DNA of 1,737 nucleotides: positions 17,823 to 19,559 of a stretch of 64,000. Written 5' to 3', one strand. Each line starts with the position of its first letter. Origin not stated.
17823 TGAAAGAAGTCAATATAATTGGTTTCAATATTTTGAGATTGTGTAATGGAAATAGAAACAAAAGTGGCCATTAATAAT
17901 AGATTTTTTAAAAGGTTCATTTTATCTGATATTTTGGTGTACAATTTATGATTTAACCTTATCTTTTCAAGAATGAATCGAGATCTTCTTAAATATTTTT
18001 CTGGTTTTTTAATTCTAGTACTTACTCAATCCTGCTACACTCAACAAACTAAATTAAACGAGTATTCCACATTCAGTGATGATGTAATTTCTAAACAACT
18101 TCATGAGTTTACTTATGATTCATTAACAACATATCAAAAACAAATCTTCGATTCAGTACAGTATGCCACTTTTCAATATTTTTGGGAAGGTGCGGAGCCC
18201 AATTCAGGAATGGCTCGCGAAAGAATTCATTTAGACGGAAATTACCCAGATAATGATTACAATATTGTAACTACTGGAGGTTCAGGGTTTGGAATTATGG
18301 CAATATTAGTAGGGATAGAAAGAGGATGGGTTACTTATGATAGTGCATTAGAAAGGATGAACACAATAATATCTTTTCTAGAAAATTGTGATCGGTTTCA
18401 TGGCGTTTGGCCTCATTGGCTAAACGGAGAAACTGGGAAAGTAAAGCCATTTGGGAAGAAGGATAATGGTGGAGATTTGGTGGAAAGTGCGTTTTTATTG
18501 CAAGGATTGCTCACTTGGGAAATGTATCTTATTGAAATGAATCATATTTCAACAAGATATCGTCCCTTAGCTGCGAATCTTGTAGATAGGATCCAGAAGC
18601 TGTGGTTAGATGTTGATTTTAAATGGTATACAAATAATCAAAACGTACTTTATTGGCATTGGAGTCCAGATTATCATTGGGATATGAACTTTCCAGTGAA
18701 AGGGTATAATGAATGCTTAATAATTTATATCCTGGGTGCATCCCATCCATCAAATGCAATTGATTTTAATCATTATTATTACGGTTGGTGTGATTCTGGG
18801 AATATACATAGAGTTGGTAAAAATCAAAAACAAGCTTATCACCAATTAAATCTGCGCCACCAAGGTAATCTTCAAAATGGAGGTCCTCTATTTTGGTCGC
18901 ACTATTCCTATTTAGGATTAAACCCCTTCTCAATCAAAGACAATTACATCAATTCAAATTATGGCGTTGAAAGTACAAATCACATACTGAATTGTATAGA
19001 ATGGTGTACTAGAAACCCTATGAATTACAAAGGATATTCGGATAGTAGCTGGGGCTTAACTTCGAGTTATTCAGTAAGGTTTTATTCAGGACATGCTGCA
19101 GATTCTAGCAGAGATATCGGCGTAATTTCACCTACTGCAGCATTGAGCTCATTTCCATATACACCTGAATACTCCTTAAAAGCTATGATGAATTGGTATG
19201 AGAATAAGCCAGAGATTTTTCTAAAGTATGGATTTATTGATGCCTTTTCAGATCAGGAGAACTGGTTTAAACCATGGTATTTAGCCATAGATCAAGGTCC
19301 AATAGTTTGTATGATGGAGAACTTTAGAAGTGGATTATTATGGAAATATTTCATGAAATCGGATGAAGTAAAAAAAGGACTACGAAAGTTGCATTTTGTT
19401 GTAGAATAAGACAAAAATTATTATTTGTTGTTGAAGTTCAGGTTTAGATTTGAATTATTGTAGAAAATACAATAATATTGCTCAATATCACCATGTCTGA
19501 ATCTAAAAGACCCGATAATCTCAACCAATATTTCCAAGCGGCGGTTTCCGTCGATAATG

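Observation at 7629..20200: Candidate beta-(1,2)-glucan utilisation locus with duplicated GH144-like genes and no HTCS, SusR or ECF regulator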

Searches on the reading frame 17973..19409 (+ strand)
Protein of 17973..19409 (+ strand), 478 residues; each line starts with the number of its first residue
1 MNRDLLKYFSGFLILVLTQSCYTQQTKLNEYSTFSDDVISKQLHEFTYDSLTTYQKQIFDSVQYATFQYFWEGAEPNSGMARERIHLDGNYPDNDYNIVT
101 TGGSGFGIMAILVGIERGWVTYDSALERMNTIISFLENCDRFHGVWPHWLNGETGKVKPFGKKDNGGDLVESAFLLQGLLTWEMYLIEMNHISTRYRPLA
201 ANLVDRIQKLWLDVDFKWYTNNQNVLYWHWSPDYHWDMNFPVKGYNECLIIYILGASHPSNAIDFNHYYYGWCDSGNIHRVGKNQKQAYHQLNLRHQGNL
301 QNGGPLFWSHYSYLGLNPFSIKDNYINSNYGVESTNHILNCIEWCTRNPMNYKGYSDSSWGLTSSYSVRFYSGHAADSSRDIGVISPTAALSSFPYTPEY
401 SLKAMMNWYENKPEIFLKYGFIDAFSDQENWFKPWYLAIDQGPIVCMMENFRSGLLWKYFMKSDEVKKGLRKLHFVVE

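Call 3: search_protein_families(library=pfam, proteins=[window:17973-19409:+])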
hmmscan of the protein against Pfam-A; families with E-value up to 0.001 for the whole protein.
window:17973-19409:+ (478 aa): 1 family
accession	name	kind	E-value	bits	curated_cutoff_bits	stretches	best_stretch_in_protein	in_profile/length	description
PF10091.15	Glycoamylase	-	1.7e-63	214.5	27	1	239-463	1-220/221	Putative glucoamylase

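Call 6: search_solved_structures(query=window:17973-19409:+, max_evalue=0.01, show_alignments=2)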
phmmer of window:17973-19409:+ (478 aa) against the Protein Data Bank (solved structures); distinct sequences matched with E-value up to 0.01: 7.
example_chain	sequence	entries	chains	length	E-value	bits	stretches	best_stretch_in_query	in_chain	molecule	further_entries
5gzh_A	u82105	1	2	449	2.2e-169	567.8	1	48-475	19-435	Endo-beta-1,2-glucanase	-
5gzk_A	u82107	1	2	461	2.4e-169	567.7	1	48-475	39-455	Uncharacterized protein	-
4qt9_A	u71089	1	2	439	1.9e-147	495.4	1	56-475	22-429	putative glucoamylase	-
3eu8_A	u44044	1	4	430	2.1e-145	488.7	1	56-477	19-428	putative glucoamylase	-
4gl3_A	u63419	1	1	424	7.2e-119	401.2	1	57-476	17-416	putative glucoamylase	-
5z06_A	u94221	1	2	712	1.5e-98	334.1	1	49-474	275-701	BDI_3064 protein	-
8xul_A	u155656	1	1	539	3e-26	95.6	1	58-475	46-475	XCC2207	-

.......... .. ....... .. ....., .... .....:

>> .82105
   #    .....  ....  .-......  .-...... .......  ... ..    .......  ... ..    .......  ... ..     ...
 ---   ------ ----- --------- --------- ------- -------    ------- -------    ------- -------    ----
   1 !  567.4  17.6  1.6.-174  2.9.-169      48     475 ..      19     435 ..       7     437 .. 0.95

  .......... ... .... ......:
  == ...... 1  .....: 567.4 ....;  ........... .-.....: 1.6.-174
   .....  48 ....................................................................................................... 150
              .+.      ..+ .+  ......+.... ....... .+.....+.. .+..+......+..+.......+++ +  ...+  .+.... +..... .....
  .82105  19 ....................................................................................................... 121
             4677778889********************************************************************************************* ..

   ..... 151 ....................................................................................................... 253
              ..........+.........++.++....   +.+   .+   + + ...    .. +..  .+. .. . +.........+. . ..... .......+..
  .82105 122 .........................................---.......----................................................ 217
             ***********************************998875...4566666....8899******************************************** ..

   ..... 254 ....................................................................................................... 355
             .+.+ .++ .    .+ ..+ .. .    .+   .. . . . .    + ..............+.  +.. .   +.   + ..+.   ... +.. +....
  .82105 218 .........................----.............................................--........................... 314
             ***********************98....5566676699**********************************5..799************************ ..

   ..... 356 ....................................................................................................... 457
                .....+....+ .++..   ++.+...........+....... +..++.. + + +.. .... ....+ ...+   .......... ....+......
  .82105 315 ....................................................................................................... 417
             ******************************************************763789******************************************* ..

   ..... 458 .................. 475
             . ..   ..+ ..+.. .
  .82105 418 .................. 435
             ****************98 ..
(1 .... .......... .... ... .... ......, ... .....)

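Call 15: find_encoding_contigs(protein=window:17973-19409:+, flank=10000, max_places=4)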
Protein window:17973-19409:+ (478 aa): 2 contigs read that carry it; 1 place shown.
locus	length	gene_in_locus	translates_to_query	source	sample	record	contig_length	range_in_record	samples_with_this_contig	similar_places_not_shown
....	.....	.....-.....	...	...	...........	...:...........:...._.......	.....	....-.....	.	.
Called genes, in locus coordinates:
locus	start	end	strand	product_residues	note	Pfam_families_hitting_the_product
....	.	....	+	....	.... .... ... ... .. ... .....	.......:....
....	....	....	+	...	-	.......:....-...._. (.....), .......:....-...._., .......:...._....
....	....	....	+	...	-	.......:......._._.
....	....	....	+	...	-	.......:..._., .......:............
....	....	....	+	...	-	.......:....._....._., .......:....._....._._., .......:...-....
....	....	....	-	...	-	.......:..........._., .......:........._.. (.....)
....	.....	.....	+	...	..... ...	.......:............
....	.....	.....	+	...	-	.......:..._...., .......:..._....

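Call 23: find_related_loci(query=A1, collection=genome_contigs, flank=10000)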
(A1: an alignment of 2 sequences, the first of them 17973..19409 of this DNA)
Query A1 (478 aa) in genome_contigs; peptide patterns used: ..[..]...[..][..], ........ (x = any residue, [..] = any of these).
600 stretches matched a pattern (row limit reached: there are more); 584 encode a relative of the query (tblastn E <= 1e-3); the best 80 are kept; 80 distinct loci.
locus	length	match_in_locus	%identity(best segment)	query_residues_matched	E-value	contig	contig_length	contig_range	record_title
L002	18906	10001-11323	56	51-478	9e-172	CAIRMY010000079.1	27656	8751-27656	MAG: uncultured Bacteroidetes bacterium isolate ErkenSummer_bin-0977 genome assembly, contig: bin-0977:079/360, whole ge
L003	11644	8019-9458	53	12-477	2e-171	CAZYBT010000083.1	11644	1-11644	MAG TPA_asm: uncultured Rhizobium sp. isolate SRP219642_co1_278 genome assembly, contig: NODE_6187_length_11644_cov_7.31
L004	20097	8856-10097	60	51-475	2e-168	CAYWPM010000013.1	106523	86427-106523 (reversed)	MAG TPA_asm: uncultured Sediminibacterium sp. isolate SRP292972_co1_69 genome assembly, contig: NODE_191_length_106523_c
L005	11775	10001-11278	58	34-475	3e-166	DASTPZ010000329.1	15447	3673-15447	MAG TPA_asm: Flavisolibacter sp. isolate SMAG_U2210 k141_1464062, whole genome shotgun sequence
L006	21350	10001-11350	55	3-475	9e-165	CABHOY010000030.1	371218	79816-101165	MAG: uncultured Flavihumibacter sp. isolate Flavihumibacter_sp_nbed43b010 genome assembly, contig: NODE_40_length_371218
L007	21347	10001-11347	54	9-475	1e-163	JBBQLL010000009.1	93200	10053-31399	MAG: Chitinophagales bacterium isolate Co_metawrap_494 Cmw_494_k141_1966240_length_93200_cov_13.9951, whole genome shotg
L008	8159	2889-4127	58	58-475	3e-162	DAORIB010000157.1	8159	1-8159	MAG TPA_asm: Ferruginibacter sp. isolate AMR_MDS_5588 NODE_1020_length_8159_cov_8.472359, whole genome shotgun sequence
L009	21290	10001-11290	57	40-475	2e-161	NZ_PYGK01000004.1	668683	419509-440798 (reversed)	Chitinophaga ginsengisoli strain DSM 18107 Ga0180988_104, whole genome shotgun sequence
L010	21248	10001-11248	58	49-475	4e-161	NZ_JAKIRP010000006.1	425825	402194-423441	Chitinophaga filiformis strain ZLX-1 Scaffold6_1, whole genome shotgun sequence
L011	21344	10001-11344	54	12-475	1e-160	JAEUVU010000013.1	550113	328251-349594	MAG: Ferruginibacter sp. isolate new MAG-389 k141_1106726, whole genome shotgun sequence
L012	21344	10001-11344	53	12-475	5e-160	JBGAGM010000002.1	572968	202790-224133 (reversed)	MAG: Ferruginibacter sp. isolate MAG_MBR_H125.65 MBRH125-65_opera_contig_83, whole genome shotgun sequence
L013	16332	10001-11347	55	1-475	4e-160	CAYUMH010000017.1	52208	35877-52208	MAG TPA_asm: uncultured Terrimonas sp. isolate SRP193066_co1_96 genome assembly, contig: NODE_717_length_52208_cov_6.849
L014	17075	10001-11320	53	8-475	1e-159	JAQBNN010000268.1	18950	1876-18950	MAG: Segetibacter sp. isolate RYN_294 scaffold_2659133, whole genome shotgun sequence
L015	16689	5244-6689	52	9-477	3e-159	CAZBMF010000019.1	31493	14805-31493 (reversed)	MAG TPA_asm: uncultured Rhizobium sp. isolate SRP219642_co3_85 genome assembly, contig: NODE_1407_length_31493_cov_6.446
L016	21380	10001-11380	54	1-475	9e-159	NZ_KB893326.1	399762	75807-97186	Segetibacter koreensis DSM 18137 B154DRAFT_scaffold_2.3, whole genome shotgun sequence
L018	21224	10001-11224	57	58-475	9e-158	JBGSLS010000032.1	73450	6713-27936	MAG: Chitinophagaceae bacterium isolate JTS-AC210 k141_1841604, whole genome shotgun sequence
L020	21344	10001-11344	53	6-475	6e-157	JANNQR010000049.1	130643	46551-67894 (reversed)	MAG: Chitinophagaceae bacterium isolate SOY_31_metabat_421 SOY_31_k141_2773658, whole genome shotgun sequence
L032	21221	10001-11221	57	56-475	4e-154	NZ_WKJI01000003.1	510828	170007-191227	Pedobacter puniceum strain HX-22-1 Scaffold3_1, whole genome shotgun sequence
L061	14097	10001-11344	51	1-476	1e-149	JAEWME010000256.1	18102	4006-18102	MAG: Bacteroidetes bacterium isolate OH_PDB_126 k127_507492, whole genome shotgun sequence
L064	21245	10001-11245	54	44-475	8e-149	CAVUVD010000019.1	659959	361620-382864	MAG: uncultured Bacteroidetes bacterium isolate MFD03899.bin.2.103 genome assembly, contig: contig_9595, whole genome sh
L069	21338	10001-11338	51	5-478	4e-148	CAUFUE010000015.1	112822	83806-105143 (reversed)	MAG TPA_asm: uncultured Bacteroides sp. isolate SRR13494517_bin.9_MetaWRAP_v1.3_MAG genome assembly, contig: ERZ19211354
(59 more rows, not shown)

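Call 46: search_protein_families(library=pfam, proteins=[L020:489-1088:+, L020:1153-2244:+, L032:1145-4024:+, L061:254-3079:-, L018:1-2553:-, L069:635-1489:+, L069:1501-2556:+, L004:832-1416:+, L004:1676-2677:+], max_evalue=0.0001)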
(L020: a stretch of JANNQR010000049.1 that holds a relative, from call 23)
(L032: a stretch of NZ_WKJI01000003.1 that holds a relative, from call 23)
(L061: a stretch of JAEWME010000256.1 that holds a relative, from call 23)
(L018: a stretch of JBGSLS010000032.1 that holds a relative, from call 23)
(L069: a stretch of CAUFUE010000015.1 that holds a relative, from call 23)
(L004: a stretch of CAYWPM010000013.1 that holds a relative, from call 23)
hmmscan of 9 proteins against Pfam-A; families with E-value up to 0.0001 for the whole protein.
L020:489-1088:+ (199 aa): 4 families
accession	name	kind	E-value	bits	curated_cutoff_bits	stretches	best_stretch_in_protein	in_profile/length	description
PF04542.20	Sigma70_r2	-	2.4e-12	46.9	24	1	32-97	4-71/71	Sigma-70 region 2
PF08281.18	Sigma70_r4_2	-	2.9e-12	46.5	25.7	1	128-178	3-53/54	Sigma-70, region 4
PF04545.22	Sigma70_r4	-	6.2e-08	32.5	24.1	1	134-179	3-48/50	Sigma-70, region 4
PF07638.17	Sigma70_ECF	-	1.6e-05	25.3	21.1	0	13-175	7-175/185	ECF sigma factor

L020:1153-2244:+ (363 aa): 2 families
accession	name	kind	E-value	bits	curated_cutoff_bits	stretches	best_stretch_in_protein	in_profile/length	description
PF04773.18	FecR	-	5.5e-20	72.1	24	1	132-227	2-97/97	FecR protein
PF16344.10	FecR_C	-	3.1e-18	66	24.4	1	294-362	1-70/70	FecR, C-terminal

L032:1145-4024:+ (959 aa): 1 family
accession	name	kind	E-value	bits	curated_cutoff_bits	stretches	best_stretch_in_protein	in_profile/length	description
PF07495.19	Y_Y_Y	-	4.6e-10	39.7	26.6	1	681-740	3-63/65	Y_Y_Y domain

L061:254-3079:- (941 aa): 3 families
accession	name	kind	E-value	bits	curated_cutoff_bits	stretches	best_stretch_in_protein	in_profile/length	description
PF07495.19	Y_Y_Y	-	7.3e-08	32.6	26.6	1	677-738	2-64/65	Y_Y_Y domain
PF00196.25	GerE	-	2.7e-05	24.1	23.5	1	899-931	18-50/57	Bacterial regulatory proteins, luxR family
PF08281.18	Sigma70_r4_2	-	3e-05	24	25.7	1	898-926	26-54/54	Sigma-70, region 4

L018:1-2553:- (851 aa): 2 families
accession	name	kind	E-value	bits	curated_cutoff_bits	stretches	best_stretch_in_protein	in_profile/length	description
PF19408.5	PKD_6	-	7.3e-17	61.9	25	2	524-585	9-71/82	PKD-like domain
PF19081.6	Ig_7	-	6.1e-09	36.5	27.3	0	710-775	11-71/84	Ig-like domain CHU_C associated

L069:635-1489:+ (284 aa): 1 family
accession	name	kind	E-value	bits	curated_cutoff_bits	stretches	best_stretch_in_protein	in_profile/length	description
PF11777.13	DUF3316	-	2.7e-53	180.3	24.4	1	10-152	1-145/145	Protein of unknown function (DUF3316)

L069:1501-2556:+ (351 aa): 2 families
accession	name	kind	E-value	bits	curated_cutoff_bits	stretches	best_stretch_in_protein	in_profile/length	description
PF03572.23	Peptidase_S41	-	1.7e-33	116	24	1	150-319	1-165/165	Peptidase family S41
PF14684.11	Tricorn_C1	-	5.3e-17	61.9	24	1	36-89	5-58/59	Tricorn protease C1 domain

L004:832-1416:+ (194 aa): 4 families
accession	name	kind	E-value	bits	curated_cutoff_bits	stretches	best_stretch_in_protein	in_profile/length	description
PF08281.18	Sigma70_r4_2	-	1e-11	44.7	25.7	1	120-169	2-51/54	Sigma-70, region 4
PF04542.20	Sigma70_r2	-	1.8e-11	44.1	24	1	28-92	2-68/71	Sigma-70 region 2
PF04545.22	Sigma70_r4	-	1.7e-10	40.7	24.1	1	125-174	1-50/50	Sigma-70, region 4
PF07638.17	Sigma70_ECF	-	1.6e-06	28.6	21.1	1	114-165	118-172/185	ECF sigma factor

L004:1676-2677:+ (333 aa): 2 families
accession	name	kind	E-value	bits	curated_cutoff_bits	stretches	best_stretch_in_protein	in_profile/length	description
PF04773.18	FecR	-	4.2e-19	69.2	24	1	130-217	11-97/97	FecR protein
PF16344.10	FecR_C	-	2.5e-17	63.1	24.4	1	264-330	1-69/70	FecR, C-terminal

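Call 48: search_protein_families(library=ncbifam, proteins=[window:17973-19409:+], max_evalue=0.001)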
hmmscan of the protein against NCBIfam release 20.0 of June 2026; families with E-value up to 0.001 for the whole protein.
window:17973-19409:+ (478 aa): 0 families

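Call 51: list_cluster_members(proteins=[P0001, window:17973-19409:+])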
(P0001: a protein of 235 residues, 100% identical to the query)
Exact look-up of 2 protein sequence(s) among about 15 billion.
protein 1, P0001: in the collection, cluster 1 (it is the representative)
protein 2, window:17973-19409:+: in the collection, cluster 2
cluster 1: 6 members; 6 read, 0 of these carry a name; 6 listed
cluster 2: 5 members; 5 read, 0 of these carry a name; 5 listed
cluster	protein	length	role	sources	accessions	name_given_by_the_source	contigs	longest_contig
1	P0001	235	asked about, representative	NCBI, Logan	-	-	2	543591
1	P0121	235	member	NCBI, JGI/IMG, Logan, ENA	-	-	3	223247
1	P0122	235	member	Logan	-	-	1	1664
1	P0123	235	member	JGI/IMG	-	-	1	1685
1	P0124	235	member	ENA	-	-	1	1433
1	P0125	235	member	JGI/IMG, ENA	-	-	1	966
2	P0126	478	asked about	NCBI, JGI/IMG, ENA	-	-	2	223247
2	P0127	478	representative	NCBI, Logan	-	-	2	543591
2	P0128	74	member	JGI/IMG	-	-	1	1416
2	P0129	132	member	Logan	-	-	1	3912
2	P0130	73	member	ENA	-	-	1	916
